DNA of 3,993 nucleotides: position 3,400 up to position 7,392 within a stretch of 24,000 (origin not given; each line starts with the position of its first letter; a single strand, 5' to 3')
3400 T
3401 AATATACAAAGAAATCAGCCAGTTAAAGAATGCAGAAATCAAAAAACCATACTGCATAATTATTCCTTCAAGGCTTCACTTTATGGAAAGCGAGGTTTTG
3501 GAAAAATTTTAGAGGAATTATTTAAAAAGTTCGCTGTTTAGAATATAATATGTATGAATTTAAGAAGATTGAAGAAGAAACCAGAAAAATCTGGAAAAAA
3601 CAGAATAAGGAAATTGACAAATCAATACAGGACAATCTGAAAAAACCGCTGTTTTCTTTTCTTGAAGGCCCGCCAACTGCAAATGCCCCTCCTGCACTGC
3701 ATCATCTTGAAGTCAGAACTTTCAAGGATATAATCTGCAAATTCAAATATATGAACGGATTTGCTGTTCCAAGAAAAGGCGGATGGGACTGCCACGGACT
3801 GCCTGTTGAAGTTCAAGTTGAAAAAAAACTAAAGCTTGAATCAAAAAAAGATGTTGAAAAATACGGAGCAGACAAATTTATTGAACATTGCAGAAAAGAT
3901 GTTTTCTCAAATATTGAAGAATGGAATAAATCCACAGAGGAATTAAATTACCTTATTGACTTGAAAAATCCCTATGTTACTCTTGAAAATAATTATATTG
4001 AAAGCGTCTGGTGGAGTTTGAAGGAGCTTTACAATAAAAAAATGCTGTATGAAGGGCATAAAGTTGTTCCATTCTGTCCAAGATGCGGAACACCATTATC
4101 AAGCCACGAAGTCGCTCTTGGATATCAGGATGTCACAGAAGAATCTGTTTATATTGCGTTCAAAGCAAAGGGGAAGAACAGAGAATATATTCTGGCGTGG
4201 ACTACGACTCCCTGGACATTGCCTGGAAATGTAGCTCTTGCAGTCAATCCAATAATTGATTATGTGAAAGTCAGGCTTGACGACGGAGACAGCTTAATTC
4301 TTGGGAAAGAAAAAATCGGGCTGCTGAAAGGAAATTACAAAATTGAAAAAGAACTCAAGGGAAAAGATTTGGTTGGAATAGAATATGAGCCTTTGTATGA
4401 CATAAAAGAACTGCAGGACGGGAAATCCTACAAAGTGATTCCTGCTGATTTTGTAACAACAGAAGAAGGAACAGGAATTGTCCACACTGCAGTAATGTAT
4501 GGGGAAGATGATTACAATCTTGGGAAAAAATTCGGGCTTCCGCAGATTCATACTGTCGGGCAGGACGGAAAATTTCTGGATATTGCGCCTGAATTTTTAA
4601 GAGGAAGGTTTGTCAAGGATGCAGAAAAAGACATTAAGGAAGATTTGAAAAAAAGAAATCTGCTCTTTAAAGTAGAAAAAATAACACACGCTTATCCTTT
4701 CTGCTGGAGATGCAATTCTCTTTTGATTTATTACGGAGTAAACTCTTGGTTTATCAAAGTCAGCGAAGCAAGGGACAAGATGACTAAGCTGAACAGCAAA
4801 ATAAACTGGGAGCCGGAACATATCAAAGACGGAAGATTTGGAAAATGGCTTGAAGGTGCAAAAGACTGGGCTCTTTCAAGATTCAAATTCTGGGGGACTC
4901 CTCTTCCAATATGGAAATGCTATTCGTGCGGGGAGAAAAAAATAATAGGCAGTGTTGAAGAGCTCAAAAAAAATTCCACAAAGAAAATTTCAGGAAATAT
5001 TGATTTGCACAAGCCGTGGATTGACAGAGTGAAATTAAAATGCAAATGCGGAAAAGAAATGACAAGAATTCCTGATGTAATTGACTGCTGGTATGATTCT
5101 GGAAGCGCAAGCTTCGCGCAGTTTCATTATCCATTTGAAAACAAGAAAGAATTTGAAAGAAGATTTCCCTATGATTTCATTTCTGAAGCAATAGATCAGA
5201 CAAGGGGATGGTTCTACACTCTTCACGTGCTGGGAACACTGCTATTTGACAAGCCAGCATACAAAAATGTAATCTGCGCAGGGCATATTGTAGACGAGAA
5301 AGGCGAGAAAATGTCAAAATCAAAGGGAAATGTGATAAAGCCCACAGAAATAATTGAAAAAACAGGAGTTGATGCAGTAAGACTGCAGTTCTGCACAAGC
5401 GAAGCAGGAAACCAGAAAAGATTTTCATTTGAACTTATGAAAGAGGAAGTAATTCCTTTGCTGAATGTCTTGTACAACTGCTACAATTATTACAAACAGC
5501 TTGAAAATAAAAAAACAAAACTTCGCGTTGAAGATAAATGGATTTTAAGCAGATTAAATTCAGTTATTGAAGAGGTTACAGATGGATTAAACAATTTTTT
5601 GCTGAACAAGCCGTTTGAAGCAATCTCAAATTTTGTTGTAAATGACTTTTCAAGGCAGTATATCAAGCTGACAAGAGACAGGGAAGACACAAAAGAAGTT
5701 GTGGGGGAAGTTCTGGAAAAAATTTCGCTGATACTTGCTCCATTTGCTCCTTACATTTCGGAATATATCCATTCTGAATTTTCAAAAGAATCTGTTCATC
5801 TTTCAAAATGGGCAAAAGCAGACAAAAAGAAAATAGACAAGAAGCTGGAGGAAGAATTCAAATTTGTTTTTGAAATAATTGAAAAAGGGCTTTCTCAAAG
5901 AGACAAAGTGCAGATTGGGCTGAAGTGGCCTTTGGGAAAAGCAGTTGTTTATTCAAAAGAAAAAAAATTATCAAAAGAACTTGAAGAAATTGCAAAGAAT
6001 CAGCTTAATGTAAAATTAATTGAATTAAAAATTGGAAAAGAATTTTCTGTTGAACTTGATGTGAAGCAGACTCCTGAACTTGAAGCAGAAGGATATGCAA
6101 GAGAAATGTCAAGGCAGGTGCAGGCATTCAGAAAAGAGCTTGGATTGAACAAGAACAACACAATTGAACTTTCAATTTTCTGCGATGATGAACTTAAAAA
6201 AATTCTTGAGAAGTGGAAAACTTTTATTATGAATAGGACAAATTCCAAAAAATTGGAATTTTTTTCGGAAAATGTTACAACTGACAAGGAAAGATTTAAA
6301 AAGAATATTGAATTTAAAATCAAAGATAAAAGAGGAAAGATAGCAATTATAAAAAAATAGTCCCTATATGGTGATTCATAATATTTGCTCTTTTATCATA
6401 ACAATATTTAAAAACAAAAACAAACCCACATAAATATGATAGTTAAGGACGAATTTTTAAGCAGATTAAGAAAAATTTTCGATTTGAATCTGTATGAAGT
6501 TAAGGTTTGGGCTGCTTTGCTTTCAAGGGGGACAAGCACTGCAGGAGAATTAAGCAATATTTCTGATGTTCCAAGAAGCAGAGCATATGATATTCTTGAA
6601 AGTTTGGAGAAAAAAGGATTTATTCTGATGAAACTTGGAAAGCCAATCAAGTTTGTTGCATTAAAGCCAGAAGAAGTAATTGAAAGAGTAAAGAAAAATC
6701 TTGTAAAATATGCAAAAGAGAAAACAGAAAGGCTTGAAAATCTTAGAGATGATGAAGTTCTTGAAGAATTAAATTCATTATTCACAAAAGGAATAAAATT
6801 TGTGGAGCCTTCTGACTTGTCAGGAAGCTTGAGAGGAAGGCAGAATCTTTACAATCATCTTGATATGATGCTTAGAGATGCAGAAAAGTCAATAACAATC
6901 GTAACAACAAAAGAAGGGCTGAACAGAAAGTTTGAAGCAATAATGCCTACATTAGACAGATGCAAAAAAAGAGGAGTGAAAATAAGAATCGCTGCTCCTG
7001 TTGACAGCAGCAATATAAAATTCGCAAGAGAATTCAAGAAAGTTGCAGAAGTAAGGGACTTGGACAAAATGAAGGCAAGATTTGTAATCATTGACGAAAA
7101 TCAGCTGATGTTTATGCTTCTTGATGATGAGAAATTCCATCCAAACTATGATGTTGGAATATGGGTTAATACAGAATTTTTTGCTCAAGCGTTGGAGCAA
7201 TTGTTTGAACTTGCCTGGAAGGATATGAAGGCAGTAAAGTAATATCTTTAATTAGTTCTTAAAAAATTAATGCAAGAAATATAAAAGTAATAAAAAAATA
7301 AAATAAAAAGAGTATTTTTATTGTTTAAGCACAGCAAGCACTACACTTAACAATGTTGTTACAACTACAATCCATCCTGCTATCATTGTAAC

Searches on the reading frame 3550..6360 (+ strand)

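Call 7: search_protein_families(library=pfam, proteins=[window:3550-6360:+], max_evalue=0.001)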
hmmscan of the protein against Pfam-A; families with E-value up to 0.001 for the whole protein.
window:3550-6360:+ (936 aa): 5 families
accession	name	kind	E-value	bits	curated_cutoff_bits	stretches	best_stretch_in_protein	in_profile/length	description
PF00133.28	tRNA-synt_1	-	2.1e-117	392.8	22.7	1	13-625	4-413/414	tRNA synthetases class I (I, L, M and V)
PF08264.19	Anticodon_1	-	2.4e-31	109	25.1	1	662-795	1-144/148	Anticodon-binding domain of tRNA ligase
PF19302.4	DUF5915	-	1.9e-13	50.9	27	1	749-930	21-189/195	Domain of unknown function (DUF5915)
PF09334.17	tRNA-synt_1g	-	2.3e-13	50.1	20.1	1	552-628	296-367/391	tRNA synthetases class I (M)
PF01921.24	tRNA-synt_1f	-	0.00039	19.9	27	0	580-632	275-327/360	tRNA synthetases class I (K)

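Call 73: search_protein_families(library=ncbifam, proteins=[window:3550-6360:+], max_evalue=1e-10)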
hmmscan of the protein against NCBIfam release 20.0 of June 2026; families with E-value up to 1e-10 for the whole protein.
window:3550-6360:+ (936 aa): 15 families
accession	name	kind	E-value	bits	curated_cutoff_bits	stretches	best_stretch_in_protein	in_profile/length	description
TIGR00392.1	ileS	equivalog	2e-244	813.7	621.4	1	2-806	6-855/861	isoleucine--tRNA ligase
NF000257.1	MupA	exception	4.2e-213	710.1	1900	1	8-827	9-847/1024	mupirocin-resistant isoleucine--tRNA ligase MupA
NF000258.1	MupB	exception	1.5e-212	708.4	1900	1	10-839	11-861/1033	mupirocin-resistant isoleucine--tRNA ligase MupB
TIGR00422.1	valS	equivalog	1.1e-124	417.4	612.1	2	294-845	254-805/863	valine--tRNA ligase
NF009687.0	PRK13208.1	equivalog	9.8e-123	411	738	2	293-829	252-791/801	valine--tRNA ligase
NF004349.1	PRK05729.1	equivalog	1.9e-105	353.9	704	2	292-819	246-762/860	valine--tRNA ligase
NF040702.1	ileS_w_GNAT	exception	1.2e-94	317.9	1999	2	262-720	466-921/1100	isoleucine--tRNA ligase, N-acetyltransferase domain-containing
NF008957.0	PRK12300.1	subfamily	1.6e-66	225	677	2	532-923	571-940/946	leucine--tRNA ligase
NF011492.0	PRK14900.1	equivalog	1.7e-63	214.9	1783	2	298-813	268-782/1044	valine--tRNA ligase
NF000540.1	alt_ValS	exception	2.2e-56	191.3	900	1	300-816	275-815/827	valine--tRNA ligase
TIGR00395.1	leuS_arch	equivalog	2.1e-50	171.6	648.5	2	351-905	397-915/938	leucine--tRNA ligase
TIGR00396.1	leuS_bact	equivalog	2.6e-33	115.2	548.4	1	580-780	598-793/843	leucine--tRNA ligase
TIGR00398.1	metG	equivalog_domain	3.3e-18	65.7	336.35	1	569-765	310-521/530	methionine--tRNA ligase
NF001100.0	PRK00133.1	equivalog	8.3e-13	47.7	587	0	573-784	316-538/676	methionine--tRNA ligase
NF008900.0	PRK12267.1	equivalog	1.6e-12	46.7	598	1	511-835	225-562/648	methionine--tRNA ligase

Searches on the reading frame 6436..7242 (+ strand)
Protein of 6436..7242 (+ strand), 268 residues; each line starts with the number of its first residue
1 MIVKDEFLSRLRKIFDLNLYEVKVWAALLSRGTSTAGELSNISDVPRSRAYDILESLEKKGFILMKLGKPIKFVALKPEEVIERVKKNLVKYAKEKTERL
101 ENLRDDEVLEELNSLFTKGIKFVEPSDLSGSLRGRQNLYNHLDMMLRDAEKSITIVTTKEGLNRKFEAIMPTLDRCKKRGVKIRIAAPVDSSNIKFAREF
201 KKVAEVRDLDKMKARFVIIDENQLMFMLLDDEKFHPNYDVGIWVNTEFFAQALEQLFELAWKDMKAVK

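Call 7: search_protein_families(library=pfam, proteins=[window:6436-7242:+], max_evalue=0.001)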
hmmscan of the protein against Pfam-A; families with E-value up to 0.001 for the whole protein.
window:6436-7242:+ (268 aa): 2 families
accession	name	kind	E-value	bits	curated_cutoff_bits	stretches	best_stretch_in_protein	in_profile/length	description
PF01978.25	TrmB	-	1.3e-19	70.3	25.6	1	12-79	2-68/68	Sugar-specific transcriptional regulator TrmB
PF11495.14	Regulator_TrmB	-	0.00026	20.8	22.2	1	133-265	6-133/233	Archaeal transcriptional regulator TrmB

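Call 73: search_protein_families(library=ncbifam, proteins=[window:6436-7242:+], max_evalue=1e-10)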
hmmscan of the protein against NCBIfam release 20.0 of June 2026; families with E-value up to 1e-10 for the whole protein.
window:6436-7242:+ (268 aa): 4 families
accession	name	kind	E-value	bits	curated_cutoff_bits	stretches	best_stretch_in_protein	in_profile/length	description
NF041141.1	tran_reg_TrmBL2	equivalog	1.3e-24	87.1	530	1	3-265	2-262/264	HTH-type transcriptional regulator TrmBL2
NF047392.1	TransRegTrmBHalo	equivalog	3.7e-16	59.1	500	1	8-108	9-110/349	HTH-type sugar sensing transcriptional regulator TrmB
NF047390.1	TransRegTrmBL1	equivalog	3e-15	56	650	1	4-117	3-115/341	HTH-type sugar sensing transcriptional regulator TrmBL1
NF040851.1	tran_reg_TrmB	equivalog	5.4e-12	45.5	600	1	4-107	4-106/338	HTH-type sugar-sensing transcriptional regulator TrmB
